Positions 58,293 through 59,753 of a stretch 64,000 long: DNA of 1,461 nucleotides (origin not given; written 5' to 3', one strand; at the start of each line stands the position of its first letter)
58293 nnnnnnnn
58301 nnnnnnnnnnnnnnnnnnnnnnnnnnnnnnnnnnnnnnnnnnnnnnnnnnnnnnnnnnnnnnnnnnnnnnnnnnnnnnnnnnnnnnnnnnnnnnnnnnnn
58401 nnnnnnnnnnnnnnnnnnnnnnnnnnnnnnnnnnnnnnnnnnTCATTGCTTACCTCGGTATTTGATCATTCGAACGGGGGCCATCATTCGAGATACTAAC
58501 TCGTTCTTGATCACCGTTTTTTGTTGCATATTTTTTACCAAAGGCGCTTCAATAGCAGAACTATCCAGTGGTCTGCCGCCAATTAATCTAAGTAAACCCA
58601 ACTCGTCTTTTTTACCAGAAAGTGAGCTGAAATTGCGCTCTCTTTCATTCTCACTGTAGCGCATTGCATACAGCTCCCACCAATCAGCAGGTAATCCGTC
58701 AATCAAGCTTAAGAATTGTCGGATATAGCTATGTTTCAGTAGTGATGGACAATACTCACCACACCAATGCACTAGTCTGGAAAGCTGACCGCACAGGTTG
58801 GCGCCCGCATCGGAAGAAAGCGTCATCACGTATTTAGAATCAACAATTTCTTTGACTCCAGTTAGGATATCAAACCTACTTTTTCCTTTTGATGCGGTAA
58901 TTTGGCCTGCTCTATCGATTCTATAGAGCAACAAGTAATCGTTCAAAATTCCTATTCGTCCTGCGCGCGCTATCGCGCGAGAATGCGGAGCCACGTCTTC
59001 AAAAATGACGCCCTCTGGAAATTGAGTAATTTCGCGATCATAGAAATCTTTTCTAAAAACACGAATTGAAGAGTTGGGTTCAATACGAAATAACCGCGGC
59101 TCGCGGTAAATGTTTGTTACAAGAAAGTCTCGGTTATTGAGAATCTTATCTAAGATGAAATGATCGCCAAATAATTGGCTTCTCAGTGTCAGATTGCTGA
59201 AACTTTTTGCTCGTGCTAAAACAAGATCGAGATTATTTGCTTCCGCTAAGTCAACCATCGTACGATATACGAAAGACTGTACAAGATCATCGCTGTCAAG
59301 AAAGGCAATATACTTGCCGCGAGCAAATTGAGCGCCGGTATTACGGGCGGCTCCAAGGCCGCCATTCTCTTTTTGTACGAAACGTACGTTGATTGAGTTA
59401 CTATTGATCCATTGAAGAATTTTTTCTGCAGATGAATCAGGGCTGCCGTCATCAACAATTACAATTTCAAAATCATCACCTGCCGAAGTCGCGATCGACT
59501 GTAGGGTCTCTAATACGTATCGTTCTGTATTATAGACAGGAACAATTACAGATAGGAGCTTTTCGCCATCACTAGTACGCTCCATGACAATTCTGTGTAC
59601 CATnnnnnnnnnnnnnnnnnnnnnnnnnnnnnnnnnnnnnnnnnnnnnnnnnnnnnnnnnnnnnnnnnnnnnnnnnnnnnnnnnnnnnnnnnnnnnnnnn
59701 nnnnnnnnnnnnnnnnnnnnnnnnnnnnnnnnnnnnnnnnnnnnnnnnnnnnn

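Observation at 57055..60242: Low-GC glycosyltransferase moron operon (two GT2 enzymes plus a two-transmembrane mini-protein) under an adjacent XRE regulator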

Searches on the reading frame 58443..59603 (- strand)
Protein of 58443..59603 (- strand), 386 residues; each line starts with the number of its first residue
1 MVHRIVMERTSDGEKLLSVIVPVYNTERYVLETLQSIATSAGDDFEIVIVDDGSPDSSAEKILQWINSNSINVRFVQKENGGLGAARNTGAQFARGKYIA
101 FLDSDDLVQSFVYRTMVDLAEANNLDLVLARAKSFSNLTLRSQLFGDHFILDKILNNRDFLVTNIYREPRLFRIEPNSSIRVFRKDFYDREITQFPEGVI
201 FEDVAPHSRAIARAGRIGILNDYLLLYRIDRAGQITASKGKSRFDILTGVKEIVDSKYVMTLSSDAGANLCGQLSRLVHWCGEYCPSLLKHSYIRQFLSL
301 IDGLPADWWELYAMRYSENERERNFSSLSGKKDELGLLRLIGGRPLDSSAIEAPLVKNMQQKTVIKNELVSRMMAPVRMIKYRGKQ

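Call 3: search_protein_families(library=pfam, proteins=[window:58443-59603:-], max_evalue=0.01)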
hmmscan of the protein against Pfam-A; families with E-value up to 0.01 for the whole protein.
window:58443-59603:- (386 aa): 3 families
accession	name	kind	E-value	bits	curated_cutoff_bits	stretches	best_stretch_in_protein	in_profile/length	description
PF00535.33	Glycos_transf_2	-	1.1e-31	110.5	23.3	1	18-144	1-127/168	Glycosyl transferase family 2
PF10111.15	Glyco_tranf_2_2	-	5.7e-15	56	27.3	1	18-132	1-118/276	Glycosyltransferase like family 2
PF13641.12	Glyco_tranf_2_3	-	7.2e-08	33.1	27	1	17-128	3-119/230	Glycosyltransferase like family 2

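Call 4: search_protein_families(library=ncbifam, proteins=[window:58443-59603:-], max_evalue=0.01)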
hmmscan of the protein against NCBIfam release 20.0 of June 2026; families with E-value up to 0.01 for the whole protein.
window:58443-59603:- (386 aa): 22 families
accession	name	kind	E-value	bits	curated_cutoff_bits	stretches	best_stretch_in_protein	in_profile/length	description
NF007482.0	PRK10073.1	equivalog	5.7e-33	114.3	423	1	14-231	5-219/334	glycosyltransferase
NF047683.1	TeichurnBiosyTuaG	equivalog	2e-20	73.5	400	1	14-108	5-99/252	teichuronic acid biosynthesis protein TuaG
NF041875.1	EPS_EpsD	equivalog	2.3e-16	60.1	370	1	17-114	1-99/325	exopolysaccharide biosynthesis glycosyltransferase EpsD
TIGR03937.1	PgaC_IcaA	equivalog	3.5e-16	59.2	422.3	1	11-120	41-150/407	poly-beta-1,6-N-acetyl-D-glucosamine synthase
NF050050.1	ProtGlycPglI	equivalog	3.9e-15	56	500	1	16-168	3-155/306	GalNAc(5)-diNAcBac-PP-undecaprenol beta-1,3-glucosyltransferase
TIGR03965.1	mycofact_glyco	equivalog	1.1e-14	54.2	280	1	12-111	69-170/467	mycofactocin biosynthesis glycosyltransferase MftF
NF053739.1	GlytfEpsEBac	equivalog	4.5e-14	52.1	450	1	17-124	3-111/265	glycosyltransferase EpsE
TIGR04283.1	glyco_like_mftF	equivalog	1e-12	48.1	182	1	17-118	1-95/221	TIGR04283 family arsenosugar biosynthesis glycosyltransferase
NF038302.1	EPS_HpsE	equivalog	6.6e-12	45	300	1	17-109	3-100/307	hormogonium polysaccharide biosynthesis glycosyltransferase HpsE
NF041394.1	GtaseAglG_Halo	equivalog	2.6e-11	43.4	440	1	17-118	3-105/304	glucosyl-dolichyl phosphate glucuronosyltransferase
TIGR04009.1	wcaE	equivalog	4.6e-11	42.5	369.2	1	16-124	2-111/248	colanic acid biosynthesis glycosyltransferase WcaE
NF050819.1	PolSacchBiosHfsG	equivalog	9.4e-10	38.1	500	1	13-126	10-123/302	polysaccharide biosynthesis protein HfsG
NF038299.1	EPS_HpsN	equivalog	1.1e-09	37.8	425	1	16-131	2-118/317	hormogonium polysaccharide biosynthesis glycosyltransferase HpsN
TIGR03111.1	glyc2_xrt_Gpos1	hypoth_equivalog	8.3e-09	34.7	363.95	1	17-123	51-159/439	TIGR03111 family XrtG-associated glycosyltransferase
NF007453.0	PRK10018.1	equivalog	1.1e-08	35.1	382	1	14-108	5-99/280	colanic acid biosynthesis glycosyltransferase WcaA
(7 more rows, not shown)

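Call 5: search_protein_families(library=phrogs, proteins=[window:58443-59603:-], max_evalue=0.001)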
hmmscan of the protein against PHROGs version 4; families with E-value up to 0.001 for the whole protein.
window:58443-59603:- (386 aa): 5 families
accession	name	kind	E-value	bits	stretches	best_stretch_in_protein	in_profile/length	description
phrog_22088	-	unknown function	3.8e-16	60.1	1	17-147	62-195/377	-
phrog_841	-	moron, auxiliary metabolic gene and host takeover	7.2e-14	53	1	15-150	2-140/309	GtrB-like O-antigen conversion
phrog_22739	-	moron, auxiliary metabolic gene and host takeover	2.7e-12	47.4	1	15-131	2-120/327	GtrB-like O-antigen conversion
phrog_9549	-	moron, auxiliary metabolic gene and host takeover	9.5e-06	26.7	1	28-121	14-108/221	glycosyltransferase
phrog_14775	-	moron, auxiliary metabolic gene and host takeover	0.00064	20.4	0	76-136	43-102/203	glycosyltransferase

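Call 16: find_homologous_proteins(query=window:58443-59603:-)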
Query window:58443-59603:- (386 aa): 4911 proteins with E <= 0.001 among 8000 candidates; the best 120 are listed.
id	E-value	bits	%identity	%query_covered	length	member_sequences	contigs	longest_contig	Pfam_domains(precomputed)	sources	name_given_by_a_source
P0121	2.9e-253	857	100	100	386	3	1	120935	PF10111.15,PF13641.13,PF00535.33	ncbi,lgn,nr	ncbi:glycosyltransferase involved in cell wall biosynthesis [Ochrobactrum sp. BH3]|nr:glycosyltransf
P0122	2.4e-189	647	75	100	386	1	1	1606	PF10111.15,PF13641.13,PF00535.33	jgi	-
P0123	2.5e-144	499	59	98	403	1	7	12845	PF10111.15,PF00535.33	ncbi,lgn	-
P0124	1.1e-129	451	54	98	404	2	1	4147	PF10111.15,PF00535.33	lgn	-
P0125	1.7e-124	434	52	98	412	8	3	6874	PF10111.15,PF13641.13,PF00535.33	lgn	-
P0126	3.7e-120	419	51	98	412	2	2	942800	PF10111.15,PF00535.33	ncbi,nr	ncbi:glycosyltransferase family 2 protein [Brucella gallinifaecis]|nr:glycosyltransferase family 2 p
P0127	2.2e-116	407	49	98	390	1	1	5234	PF10111.15,PF00535.33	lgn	-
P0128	1.0e-62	230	38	83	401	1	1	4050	PF10111.15,PF13641.13,PF00535.33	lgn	-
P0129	1.3e-58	217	39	80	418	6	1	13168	PF10111.15,PF13641.13,PF00535.33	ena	-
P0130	8.4e-51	191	37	76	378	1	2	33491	PF10111.15,PF13641.13,PF00535.33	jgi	jgi:glycosyltransferase involved in cell wall biosynthesis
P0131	2.3e-49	187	35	62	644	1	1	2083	PF10111.15,PF13506.14,PF13641.13,PF00535.33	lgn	-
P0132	2.8e-49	186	32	59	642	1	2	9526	PF10111.15,PF13641.13,PF00535.33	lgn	-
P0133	2.6e-47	180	30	62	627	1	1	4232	PF10111.15,PF13506.14,PF13641.13,PF00535.33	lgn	-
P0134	1.0e-42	165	42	31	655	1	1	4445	PF10111.15,PF13506.14,PF13641.13,PF00535.33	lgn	-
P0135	2.0e-42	164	30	58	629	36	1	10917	PF10111.15,PF13641.13,PF00535.33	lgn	-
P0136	3.7e-42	163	31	60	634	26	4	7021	PF10111.15,PF13506.14,PF13641.13,PF00535.33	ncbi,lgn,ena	-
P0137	9.9e-41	158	27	76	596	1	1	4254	PF10111.15,PF13506.14,PF13641.13,PF00535.33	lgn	-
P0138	8.7e-39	152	34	65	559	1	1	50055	PF10111.15,PF13506.14,PF13641.13,PF00535.33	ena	-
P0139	1.0e-38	152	42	31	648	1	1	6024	PF10111.15,PF13641.13,PF00535.33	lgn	-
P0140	7.9e-38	149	30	55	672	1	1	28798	PF10111.15,PF13506.14,PF13641.13,PF00535.33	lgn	-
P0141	1.2e-36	145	30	58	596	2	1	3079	PF10111.15,PF13506.14,PF13641.13,PF00535.33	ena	-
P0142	2.6e-36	144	46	23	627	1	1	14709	PF13632.13,PF10111.15,PF13641.13,PF00535.33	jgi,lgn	-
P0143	2.8e-36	143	30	58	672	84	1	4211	PF10111.15,PF13641.13,PF00535.33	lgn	-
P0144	1.1e-35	142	28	64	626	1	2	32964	PF13632.13,PF10111.15,PF13506.14,PF13641.13,PF00535.33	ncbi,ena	-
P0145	3.0e-35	140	30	80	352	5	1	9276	PF10111.15,PF13641.13,PF00535.33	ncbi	-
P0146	3.7e-35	140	32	82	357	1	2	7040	PF10111.15,PF13641.13,PF00535.33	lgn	-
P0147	2.6e-34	137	28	72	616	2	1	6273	PF10111.15,PF13506.14,PF13641.13,PF00535.33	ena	-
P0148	2.3e-33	134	38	62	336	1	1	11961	PF10111.15,PF13506.14,PF13641.13,PF00535.33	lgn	-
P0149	3.9e-33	133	32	60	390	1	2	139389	PF10111.15,PF13641.13,PF00535.33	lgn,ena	-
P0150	4.6e-33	133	35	60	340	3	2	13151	PF10111.15,PF13641.13,PF00535.33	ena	-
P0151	1.2e-32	132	31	86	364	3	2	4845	PF10111.15,PF13641.13,PF00535.33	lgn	-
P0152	7.4e-32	129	29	65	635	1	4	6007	PF10111.15,PF13641.13,PF00535.33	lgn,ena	-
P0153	9.1e-32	129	33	39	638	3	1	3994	PF13632.13,PF10111.15,PF13506.14,PF13641.13,PF00535.33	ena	-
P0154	9.5e-32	129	34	64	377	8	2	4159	PF10111.15,PF13641.13,PF00535.33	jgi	-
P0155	1.0e-31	128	36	56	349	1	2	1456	PF10111.15,PF13641.13,PF00535.33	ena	-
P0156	1.7e-31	128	30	77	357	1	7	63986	PF10111.15,PF13641.13,PF00535.33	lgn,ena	-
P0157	4.5e-31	126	35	62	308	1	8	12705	PF10111.15,PF13641.13,PF00535.33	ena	-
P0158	7.4e-31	126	35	56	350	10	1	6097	PF10111.15,PF13641.13,PF00535.33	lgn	-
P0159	8.1e-31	126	35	66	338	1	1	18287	PF10111.15,PF13641.13,PF00535.33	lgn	-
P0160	9.0e-31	125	37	59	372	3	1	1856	PF10111.15,PF13506.14,PF13641.13,PF00535.33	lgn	-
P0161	9.1e-31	125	37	59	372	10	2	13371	PF10111.15,PF13506.14,PF13641.13,PF00535.33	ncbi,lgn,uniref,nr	ncbi:MAG: glycosyltransferase family 2 protein [Berryella intestinalis]|uniref:glycosyltransferase f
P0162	9.2e-31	125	30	58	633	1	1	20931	PF03071.22,PF10111.15,PF13641.13,PF00535.33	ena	-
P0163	2.2e-30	124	29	80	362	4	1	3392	PF10111.15,PF13641.13,PF00535.33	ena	-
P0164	3.1e-30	124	31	66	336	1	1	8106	PF10111.15,PF13641.13,PF00535.33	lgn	-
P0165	1.8e-29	121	29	66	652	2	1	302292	PF10111.15,PF13641.13,PF00535.33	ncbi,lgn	ncbi:MAG: glycosyltransferase [Pseudomonadota bacterium]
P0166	2.6e-29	121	33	74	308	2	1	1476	PF10111.15,PF13641.13,PF00535.33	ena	-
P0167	4.1e-29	120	32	60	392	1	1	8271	PF10111.15,PF13641.13,PF00535.33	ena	-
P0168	6.2e-29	119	35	61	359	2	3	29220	PF10111.15,PF13506.14,PF13641.13,PF00535.33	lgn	-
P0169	6.3e-29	119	32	68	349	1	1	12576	PF10111.15,PF13641.13,PF00535.33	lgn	-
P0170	9.1e-29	119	33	61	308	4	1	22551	PF10111.15,PF13641.13,PF00535.33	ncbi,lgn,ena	-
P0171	9.8e-29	119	33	62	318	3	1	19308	PF10111.15,PF13641.13,PF00535.33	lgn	-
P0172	3.1e-28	117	37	58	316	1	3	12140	PF10111.15,PF13641.13,PF00535.33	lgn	-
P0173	3.3e-28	117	35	55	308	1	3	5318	PF10111.15,PF13641.13,PF00535.33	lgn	-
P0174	3.7e-28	117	33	62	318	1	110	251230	PF10111.15,PF13641.13,PF00535.33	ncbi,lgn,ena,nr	ncbi:MAG: glycosyltransferase [Clostridia bacterium]|nr:glycosyltransferase [Clostridia bacterium]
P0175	4.7e-28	116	37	63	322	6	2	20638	PF10111.15,PF13641.13,PF00535.33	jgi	jgi:glycosyltransferase involved in cell wall biosynthesis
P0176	5.7e-28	116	37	53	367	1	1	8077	PF10111.15,PF13506.14,PF13641.13,PF00535.33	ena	-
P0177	6.2e-28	116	37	58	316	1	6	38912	PF10111.15,PF13641.13,PF00535.33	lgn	-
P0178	6.3e-28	116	37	58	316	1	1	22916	PF10111.15,PF13641.13,PF00535.33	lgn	-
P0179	7.2e-28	116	33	62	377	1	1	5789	PF10111.15,PF13641.13,PF00535.33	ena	-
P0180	8.4e-28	116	35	55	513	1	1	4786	PF10111.15,PF13641.13,PF00535.33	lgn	-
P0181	1.1e-27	115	34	65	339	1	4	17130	PF10111.15,PF13641.13,PF00535.33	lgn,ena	-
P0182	1.2e-27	115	33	62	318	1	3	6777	PF10111.15,PF13641.13,PF00535.33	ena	-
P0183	1.4e-27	115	33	62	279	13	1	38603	PF10111.15,PF13641.13,PF00535.33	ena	-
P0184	1.4e-27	115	34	62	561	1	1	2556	PF10111.15,PF13641.13,PF00535.33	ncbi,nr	ncbi:MAG: glycosyltransferase, partial [Bacteroidaceae bacterium]|nr:glycosyltransferase [Bacteroida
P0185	1.5e-27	115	34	63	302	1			PF10111.15,PF13641.13,PF00535.33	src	-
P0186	1.9e-27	114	32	62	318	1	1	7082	PF10111.15,PF13641.13,PF00535.33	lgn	-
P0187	2.2e-27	114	32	61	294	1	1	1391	PF10111.15,PF13641.13,PF00535.33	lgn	-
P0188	2.5e-27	114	31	64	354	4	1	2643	PF10111.15,PF13641.13,PF00535.33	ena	-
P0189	2.8e-27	114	33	62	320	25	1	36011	PF10111.15,PF13506.14,PF13641.13,PF00535.33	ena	-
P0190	3.1e-27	114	30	62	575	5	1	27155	PF10111.15,PF13641.13,PF00535.33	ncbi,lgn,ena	-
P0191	3.1e-27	114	31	58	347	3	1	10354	PF10111.15,PF13506.14,PF13641.13,PF00535.33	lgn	-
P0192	3.2e-27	114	40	27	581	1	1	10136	PF10111.15,PF13641.13,PF00535.33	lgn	-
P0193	3.2e-27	114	32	60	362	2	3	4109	PF10111.15,PF13641.13,PF00535.33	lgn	-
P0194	3.5e-27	114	33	62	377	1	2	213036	PF10111.15,PF13641.13,PF00535.33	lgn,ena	-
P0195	3.5e-27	114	33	62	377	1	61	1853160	PF10111.15,PF13641.13,PF00535.33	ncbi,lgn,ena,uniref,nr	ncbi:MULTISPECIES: glycosyltransferase family 2 protein [Methanobrevibacter]|uniref:Glycosyltransfer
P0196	3.5e-27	114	32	62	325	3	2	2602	PF10111.15,PF13641.13,PF00535.33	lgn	-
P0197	3.5e-27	114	33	62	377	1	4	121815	PF10111.15,PF13641.13,PF00535.33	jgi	jgi:Glycosyltransferases involved in cell wall biogenesis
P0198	3.7e-27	113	35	59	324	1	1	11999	PF10111.15,PF13641.13,PF00535.33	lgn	-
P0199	4.8e-27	113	33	56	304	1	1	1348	PF10111.15,PF13641.13,PF00535.33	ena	-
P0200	5.0e-27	113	33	61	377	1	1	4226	PF10111.15,PF13641.13,PF00535.33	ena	-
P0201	5.0e-27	113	32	62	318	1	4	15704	PF10111.15,PF13641.13,PF00535.33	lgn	-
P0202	5.2e-27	113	36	49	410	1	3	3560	PF10111.15,PF13641.13,PF00535.33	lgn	-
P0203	5.2e-27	113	33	60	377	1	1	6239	PF10111.15,PF13641.13,PF00535.33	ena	-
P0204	5.3e-27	113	29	78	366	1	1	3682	PF10111.15,PF13641.13,PF00535.33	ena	-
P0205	5.5e-27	113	31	65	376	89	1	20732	PF10111.15,PF13641.13,PF00535.33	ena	-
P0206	5.8e-27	113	37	59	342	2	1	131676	PF10111.15,PF13641.13,PF00535.33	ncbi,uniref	ncbi:glycosyltransferase family 2 protein [Kitasatospora sp. NPDC088134]|uniref:glycosyltransferase 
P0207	6.2e-27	113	33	58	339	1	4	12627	PF10111.15,PF13641.13,PF00535.33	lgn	-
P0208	6.7e-27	113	31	62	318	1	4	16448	PF10111.15,PF13641.13,PF00535.33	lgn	-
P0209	7.1e-27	113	31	62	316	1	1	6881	PF10111.15,PF13641.13,PF00535.33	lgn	-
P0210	7.3e-27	113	32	60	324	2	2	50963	PF10111.15,PF13641.13,PF00535.33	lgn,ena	-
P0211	7.3e-27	113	35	62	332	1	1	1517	PF10111.15,PF13506.14,PF13641.13,PF00535.33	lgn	-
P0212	7.5e-27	112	30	65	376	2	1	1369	PF10111.15,PF13641.13,PF00535.33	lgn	-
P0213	8.8e-27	112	33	60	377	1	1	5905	PF10111.15,PF13641.13,PF00535.33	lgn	-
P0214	8.8e-27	112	33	60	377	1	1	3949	PF10111.15,PF13641.13,PF00535.33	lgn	-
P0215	8.8e-27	112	33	60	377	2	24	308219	PF10111.15,PF13641.13,PF00535.33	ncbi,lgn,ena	-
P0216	9.0e-27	112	33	60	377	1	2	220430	PF10111.15,PF13641.13,PF00535.33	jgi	jgi:glycosyltransferase involved in cell wall biosynthesis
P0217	9.2e-27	112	35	61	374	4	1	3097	PF10111.15,PF13641.13,PF00535.33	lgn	-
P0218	9.9e-27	112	34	61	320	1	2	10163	PF10111.15,PF13506.14,PF13641.13,PF00535.33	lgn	-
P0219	1.0e-26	112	33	62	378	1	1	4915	PF10111.15,PF13641.13,PF00535.33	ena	-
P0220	1.1e-26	112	34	38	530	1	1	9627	PF10111.15,PF13506.14,PF13641.13,PF00535.33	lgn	-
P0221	1.3e-26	112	32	62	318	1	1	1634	PF10111.15,PF13641.13,PF00535.33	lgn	-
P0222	1.3e-26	112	34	55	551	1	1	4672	PF10111.15,PF13641.13,PF00535.33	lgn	-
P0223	1.4e-26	112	33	63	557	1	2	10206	PF10111.15,PF13506.14,PF13641.13,PF00535.33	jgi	jgi:glycosyltransferase involved in cell wall biosynthesis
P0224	1.5e-26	111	33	62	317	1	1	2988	PF10111.15,PF13641.13,PF00535.33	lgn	-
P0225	2.1e-26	111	33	61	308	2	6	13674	PF10111.15,PF13641.13,PF00535.33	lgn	-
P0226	2.3e-26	111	31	62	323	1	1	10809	PF10111.15,PF13641.13,PF00535.33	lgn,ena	-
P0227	2.4e-26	111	31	62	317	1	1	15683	PF10111.15,PF13641.13,PF00535.33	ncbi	-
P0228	2.5e-26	111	33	61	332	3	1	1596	PF10111.15,PF13641.13,PF00535.33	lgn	-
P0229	2.7e-26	111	32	59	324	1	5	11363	PF10111.15,PF13641.13,PF00535.33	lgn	-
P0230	2.8e-26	111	32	58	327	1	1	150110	PF10111.15,PF13641.13,PF00535.33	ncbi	-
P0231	3.0e-26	111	30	61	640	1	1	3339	PF10111.15,PF13506.14,PF13641.13,PF00535.33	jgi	jgi:glycosyltransferase involved in cell wall biosynthesis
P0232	3.2e-26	110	32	71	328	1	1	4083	PF10111.15,PF13641.13,PF00535.33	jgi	jgi:glycosyltransferase involved in cell wall biosynthesis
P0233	3.6e-26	110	31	62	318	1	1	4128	PF10111.15,PF13641.13,PF00535.33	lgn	-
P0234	3.8e-26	110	33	61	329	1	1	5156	PF10111.15,PF13641.13,PF00535.33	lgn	-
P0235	3.8e-26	110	32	59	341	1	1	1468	PF10111.15,PF13641.13,PF00535.33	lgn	-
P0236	4.7e-26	110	32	66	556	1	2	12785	PF10111.15,PF13506.14,PF13641.13,PF00535.33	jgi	jgi:glycosyltransferase involved in cell wall biosynthesis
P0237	4.7e-26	110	42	24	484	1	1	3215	PF10111.15,PF13641.13,PF00535.33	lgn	-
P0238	4.7e-26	110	32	30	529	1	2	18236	PF10111.15,PF13506.14,PF13641.13,PF00535.33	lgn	-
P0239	4.8e-26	110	33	62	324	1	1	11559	PF10111.15,PF13641.13,PF00535.33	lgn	-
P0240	5.0e-26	110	30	61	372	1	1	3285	PF10111.15,PF13641.13,PF00535.33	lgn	-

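Call 17: find_encoding_contigs(protein=P0126, flank=10000, max_places=3)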
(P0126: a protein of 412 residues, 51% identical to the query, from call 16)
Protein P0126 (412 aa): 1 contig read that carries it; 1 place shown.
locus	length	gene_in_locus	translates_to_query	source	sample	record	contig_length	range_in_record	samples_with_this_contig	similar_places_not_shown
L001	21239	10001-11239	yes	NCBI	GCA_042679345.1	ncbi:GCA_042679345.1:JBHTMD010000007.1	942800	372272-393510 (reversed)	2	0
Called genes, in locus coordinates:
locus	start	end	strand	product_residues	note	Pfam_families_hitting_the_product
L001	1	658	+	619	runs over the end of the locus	PF10145:PhageMin_Tail (weak)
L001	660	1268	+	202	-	-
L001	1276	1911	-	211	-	-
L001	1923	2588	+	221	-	-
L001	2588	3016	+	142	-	PF00583:Acetyltransf_1 (weak)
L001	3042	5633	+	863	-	PF13550:Phage-tail_3 (faint)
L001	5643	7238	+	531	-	-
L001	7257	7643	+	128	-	-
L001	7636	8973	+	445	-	-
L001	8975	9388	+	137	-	-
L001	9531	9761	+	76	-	-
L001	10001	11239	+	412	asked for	PF00535:Glycos_transf_2, PF10111:Glyco_tranf_2_2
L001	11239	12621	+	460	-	PF00535:Glycos_transf_2, PF10111:Glyco_tranf_2_2 (weak), PF13641:Glyco_tranf_2_3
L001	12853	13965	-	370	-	PF05159:Capsule_synth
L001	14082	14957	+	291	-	PF05050:Methyltransf_21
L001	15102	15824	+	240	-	PF00182:Glyco_hydro_19 (weak)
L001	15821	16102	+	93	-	-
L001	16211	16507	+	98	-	-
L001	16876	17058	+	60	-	-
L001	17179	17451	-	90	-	-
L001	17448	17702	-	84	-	-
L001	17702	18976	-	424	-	PF00817:IMS, PF11799:IMS_C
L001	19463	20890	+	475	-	PF05697:Trigger_N, PF00254:FKBP_C, PF05698:Trigger_C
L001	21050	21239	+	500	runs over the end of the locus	PF02934:GatB_N, PF02637:GatB_Yqey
